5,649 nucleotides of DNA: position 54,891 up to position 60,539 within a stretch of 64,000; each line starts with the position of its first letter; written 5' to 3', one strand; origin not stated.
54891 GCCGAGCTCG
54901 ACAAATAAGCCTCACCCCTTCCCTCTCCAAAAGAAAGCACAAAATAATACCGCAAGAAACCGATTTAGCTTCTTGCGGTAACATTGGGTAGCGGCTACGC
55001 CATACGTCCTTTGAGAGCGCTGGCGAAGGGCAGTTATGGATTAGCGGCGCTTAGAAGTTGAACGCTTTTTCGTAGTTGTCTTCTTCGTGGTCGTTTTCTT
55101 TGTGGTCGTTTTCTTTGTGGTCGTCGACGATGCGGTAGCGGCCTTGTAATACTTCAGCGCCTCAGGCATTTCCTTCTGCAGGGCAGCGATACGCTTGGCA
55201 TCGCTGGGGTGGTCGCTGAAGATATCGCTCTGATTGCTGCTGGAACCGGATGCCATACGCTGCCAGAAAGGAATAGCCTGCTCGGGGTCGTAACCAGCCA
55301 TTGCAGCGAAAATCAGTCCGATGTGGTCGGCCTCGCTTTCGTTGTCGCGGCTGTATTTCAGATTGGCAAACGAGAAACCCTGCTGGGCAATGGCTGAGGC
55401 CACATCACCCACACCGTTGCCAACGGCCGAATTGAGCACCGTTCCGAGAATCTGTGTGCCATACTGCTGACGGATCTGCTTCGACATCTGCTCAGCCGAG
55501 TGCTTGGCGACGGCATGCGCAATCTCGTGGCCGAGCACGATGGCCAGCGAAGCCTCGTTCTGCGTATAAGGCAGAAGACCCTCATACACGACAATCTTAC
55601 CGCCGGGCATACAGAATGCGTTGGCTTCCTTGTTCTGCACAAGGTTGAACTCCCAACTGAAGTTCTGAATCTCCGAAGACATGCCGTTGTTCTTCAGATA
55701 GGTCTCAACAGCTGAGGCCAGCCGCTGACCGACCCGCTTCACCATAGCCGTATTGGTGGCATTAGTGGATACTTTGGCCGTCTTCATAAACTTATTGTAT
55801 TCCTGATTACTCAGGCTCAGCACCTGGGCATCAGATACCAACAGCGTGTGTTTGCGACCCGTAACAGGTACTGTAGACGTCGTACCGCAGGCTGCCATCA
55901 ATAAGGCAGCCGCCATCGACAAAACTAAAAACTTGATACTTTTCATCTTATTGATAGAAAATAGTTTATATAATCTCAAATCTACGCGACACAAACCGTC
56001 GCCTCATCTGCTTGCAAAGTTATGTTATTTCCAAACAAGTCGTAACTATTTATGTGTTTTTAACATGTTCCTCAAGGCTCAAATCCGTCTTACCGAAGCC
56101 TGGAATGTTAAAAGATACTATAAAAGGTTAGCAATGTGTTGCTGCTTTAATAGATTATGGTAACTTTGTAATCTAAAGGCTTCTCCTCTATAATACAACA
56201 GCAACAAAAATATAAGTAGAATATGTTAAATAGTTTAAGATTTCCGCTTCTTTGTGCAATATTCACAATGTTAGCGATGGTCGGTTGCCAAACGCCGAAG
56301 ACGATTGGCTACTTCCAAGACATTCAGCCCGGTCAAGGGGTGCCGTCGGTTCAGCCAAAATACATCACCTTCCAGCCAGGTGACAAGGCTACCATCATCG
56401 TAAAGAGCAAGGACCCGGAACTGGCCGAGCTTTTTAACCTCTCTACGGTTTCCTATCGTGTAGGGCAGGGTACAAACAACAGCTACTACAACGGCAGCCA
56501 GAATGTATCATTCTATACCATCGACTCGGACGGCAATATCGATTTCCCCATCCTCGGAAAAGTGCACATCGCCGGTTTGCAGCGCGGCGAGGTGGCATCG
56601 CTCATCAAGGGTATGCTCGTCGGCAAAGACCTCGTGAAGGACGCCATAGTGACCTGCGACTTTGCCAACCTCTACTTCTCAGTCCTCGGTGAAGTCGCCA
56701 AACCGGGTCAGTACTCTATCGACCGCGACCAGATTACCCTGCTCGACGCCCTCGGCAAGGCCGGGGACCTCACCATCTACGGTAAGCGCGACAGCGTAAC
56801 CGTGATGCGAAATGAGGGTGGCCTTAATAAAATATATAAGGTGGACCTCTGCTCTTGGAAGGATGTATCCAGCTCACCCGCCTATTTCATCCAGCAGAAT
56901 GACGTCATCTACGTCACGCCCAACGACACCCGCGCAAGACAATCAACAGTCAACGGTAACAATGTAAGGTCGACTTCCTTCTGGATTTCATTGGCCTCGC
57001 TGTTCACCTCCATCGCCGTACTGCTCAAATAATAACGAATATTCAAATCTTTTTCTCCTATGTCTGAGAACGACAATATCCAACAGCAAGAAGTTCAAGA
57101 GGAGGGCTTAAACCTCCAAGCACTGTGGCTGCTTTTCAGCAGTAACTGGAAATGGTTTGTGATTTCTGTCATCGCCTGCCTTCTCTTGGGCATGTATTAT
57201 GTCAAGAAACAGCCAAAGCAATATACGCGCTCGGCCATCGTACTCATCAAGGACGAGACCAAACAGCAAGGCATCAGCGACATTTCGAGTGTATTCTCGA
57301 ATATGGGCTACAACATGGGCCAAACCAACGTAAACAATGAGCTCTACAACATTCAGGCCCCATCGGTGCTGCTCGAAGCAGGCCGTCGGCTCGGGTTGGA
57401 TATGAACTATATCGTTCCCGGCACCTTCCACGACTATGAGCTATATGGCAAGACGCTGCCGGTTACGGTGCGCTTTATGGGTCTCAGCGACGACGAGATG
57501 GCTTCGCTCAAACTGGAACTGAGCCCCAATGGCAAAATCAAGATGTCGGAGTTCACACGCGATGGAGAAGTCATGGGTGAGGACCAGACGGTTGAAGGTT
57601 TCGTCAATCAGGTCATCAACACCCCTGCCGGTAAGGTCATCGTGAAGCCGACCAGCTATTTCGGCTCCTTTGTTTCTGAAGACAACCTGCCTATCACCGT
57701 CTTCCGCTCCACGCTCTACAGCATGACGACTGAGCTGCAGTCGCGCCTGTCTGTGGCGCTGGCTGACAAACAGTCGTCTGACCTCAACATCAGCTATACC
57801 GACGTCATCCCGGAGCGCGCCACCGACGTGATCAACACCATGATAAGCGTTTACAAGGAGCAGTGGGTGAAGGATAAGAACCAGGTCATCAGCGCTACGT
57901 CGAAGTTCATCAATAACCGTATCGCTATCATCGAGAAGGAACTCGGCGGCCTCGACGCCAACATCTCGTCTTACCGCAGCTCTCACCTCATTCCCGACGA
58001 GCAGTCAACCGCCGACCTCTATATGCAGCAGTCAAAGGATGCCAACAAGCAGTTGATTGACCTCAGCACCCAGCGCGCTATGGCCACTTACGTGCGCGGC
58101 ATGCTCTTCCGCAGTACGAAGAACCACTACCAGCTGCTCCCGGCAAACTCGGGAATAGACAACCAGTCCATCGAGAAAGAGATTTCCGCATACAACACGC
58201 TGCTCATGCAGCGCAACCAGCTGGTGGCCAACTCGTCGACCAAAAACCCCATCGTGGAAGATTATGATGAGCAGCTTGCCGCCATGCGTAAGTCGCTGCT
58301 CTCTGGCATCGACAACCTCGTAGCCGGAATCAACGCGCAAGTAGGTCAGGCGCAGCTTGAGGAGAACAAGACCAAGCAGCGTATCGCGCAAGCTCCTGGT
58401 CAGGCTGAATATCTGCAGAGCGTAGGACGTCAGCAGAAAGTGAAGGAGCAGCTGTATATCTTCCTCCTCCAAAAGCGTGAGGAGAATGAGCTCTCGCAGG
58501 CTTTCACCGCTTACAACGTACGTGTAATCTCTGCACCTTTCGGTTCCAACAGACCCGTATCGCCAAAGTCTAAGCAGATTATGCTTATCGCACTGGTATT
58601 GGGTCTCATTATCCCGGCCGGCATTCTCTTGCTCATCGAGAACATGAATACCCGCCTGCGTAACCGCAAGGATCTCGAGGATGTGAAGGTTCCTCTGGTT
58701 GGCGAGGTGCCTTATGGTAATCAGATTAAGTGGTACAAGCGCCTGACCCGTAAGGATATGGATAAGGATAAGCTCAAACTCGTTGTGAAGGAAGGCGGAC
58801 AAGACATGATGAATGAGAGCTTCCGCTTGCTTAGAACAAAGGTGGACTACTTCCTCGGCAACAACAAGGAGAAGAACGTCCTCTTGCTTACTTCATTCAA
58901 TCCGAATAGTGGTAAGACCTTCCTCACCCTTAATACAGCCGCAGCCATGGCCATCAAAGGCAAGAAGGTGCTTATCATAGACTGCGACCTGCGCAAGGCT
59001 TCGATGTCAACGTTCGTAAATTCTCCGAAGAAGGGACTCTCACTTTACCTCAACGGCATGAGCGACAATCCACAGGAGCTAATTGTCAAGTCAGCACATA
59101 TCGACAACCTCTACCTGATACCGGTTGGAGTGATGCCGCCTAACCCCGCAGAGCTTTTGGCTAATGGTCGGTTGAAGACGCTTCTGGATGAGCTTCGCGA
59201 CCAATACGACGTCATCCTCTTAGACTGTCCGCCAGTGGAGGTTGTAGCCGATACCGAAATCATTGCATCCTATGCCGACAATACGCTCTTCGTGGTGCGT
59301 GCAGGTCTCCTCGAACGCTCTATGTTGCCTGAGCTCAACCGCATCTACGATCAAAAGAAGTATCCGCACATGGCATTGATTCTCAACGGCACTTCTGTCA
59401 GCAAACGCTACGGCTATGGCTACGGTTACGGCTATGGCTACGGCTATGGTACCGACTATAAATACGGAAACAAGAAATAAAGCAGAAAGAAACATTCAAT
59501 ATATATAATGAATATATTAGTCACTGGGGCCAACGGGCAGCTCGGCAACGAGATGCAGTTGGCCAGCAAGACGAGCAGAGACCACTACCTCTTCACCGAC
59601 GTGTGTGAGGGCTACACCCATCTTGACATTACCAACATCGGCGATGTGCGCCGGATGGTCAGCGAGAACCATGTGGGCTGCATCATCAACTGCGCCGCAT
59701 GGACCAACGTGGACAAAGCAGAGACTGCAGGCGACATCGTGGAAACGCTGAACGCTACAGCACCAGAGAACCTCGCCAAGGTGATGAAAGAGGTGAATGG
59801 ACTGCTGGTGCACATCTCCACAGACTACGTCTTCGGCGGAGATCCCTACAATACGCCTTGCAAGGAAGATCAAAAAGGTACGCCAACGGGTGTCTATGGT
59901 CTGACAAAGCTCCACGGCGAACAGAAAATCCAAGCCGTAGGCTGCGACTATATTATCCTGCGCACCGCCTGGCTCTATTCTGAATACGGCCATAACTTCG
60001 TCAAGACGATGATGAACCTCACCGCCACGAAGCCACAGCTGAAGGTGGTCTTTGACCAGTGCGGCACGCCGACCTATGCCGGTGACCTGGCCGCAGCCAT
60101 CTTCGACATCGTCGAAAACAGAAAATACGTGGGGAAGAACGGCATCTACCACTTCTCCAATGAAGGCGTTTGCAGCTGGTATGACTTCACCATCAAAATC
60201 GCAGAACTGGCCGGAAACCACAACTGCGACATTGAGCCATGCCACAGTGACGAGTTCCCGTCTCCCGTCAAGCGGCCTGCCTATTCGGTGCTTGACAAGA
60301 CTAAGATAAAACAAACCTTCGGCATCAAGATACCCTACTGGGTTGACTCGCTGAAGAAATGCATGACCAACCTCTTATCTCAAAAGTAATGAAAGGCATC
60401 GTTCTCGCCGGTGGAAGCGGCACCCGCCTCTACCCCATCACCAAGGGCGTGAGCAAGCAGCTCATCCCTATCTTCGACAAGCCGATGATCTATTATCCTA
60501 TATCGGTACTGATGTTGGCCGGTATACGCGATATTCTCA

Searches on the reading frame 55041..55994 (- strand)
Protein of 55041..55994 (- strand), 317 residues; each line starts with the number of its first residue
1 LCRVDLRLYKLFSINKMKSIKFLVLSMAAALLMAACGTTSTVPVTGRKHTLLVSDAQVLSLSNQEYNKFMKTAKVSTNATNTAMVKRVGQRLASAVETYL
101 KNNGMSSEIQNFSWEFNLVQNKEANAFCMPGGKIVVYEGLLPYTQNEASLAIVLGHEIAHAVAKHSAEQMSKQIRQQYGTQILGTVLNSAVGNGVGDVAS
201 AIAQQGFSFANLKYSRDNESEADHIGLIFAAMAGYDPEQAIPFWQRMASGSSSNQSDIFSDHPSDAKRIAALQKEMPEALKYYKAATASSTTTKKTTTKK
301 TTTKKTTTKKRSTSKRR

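Call 25: search_protein_families(library=pfam, proteins=[window:55041-55994:-])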
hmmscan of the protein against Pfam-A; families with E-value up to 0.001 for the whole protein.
window:55041-55994:- (317 aa): 1 family
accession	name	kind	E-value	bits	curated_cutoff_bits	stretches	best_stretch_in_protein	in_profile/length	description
PF01435.24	Peptidase_M48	-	3.7e-35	121.9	20.3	1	91-275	6-185/186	Peptidase family M48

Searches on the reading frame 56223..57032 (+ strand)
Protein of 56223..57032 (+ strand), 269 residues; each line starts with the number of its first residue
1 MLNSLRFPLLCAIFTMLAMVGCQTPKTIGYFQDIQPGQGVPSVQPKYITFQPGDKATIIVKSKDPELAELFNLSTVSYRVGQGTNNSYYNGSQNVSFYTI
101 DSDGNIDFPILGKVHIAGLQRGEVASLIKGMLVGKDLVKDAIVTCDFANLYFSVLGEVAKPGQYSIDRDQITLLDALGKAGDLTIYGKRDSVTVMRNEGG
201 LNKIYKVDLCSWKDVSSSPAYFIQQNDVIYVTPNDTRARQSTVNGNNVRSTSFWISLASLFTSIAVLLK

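Call 84: search_protein_families(library=pfam, proteins=[window:56223-57032:+], max_evalue=0.00001)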
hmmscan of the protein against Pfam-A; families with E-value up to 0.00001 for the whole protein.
window:56223-57032:+ (269 aa): 2 families
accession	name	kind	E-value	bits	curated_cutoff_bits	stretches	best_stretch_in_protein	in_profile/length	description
PF02563.21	Poly_export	-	7.7e-14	52.1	28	1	45-144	4-73/77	Polysaccharide biosynthesis/export protein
PF22461.2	SLBB_2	-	2e-09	37.8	27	1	152-231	3-79/79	SLBB domain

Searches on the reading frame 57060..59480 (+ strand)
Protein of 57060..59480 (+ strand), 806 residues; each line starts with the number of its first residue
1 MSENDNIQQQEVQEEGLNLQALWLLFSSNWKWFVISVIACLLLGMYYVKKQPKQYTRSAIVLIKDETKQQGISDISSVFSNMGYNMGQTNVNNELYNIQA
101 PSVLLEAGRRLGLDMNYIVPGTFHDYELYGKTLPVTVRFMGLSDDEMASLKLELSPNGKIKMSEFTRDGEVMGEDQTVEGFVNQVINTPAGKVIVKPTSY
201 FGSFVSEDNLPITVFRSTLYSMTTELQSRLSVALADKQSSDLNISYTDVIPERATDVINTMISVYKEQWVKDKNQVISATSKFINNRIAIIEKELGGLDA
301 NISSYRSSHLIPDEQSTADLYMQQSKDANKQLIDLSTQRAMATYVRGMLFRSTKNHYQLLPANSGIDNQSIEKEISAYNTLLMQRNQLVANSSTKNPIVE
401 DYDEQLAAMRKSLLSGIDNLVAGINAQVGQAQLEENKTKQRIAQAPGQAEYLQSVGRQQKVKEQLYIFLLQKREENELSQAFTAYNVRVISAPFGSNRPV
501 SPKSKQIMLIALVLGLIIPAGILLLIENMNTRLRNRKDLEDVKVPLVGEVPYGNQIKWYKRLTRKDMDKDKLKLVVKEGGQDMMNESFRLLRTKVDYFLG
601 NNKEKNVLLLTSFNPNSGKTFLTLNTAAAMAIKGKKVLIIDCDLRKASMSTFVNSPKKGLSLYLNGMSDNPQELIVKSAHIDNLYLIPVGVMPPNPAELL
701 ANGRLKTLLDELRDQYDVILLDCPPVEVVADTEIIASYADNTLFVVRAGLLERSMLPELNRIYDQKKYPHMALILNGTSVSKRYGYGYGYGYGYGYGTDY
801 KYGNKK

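Call 84: search_protein_families(library=pfam, proteins=[window:57060-59480:+], max_evalue=0.00001)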
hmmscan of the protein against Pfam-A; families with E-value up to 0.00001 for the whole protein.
window:57060-59480:+ (806 aa): 4 families
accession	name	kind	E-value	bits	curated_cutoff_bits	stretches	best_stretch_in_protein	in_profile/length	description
PF13614.12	AAA_31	-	7e-14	52.6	27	1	617-747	13-148/177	AAA domain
PF13807.11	GNVR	-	7.1e-12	45.5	27.7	1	450-525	5-79/82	G-rich domain on putative tyrosine kinase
PF01656.29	CbiA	-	1.4e-06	28.7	25.4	1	610-648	3-41/125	CobQ/CobB/MinD/ParA nucleotide binding domain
PF02706.20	Wzz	-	8e-06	26.5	25.5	1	17-104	3-84/91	Chain length determinant protein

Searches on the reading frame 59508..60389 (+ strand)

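Call 84: search_protein_families(library=pfam, proteins=[window:59508-60389:+], max_evalue=0.00001)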
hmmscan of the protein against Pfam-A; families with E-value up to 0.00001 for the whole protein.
window:59508-60389:+ (293 aa): 3 families
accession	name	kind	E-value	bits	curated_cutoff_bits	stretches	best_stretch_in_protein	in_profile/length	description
PF04321.23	RmlD_sub_bind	-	1.2e-91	307.3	27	1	1-289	1-285/287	RmlD substrate binding domain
PF01370.27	Epimerase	-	2.4e-19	70.2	20.9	1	3-214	1-237/240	NAD dependent epimerase/dehydratase family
PF16363.11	GDP_Man_Dehyd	-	3.9e-11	43.4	27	1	37-153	57-176/332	GDP-mannose 4,6 dehydratase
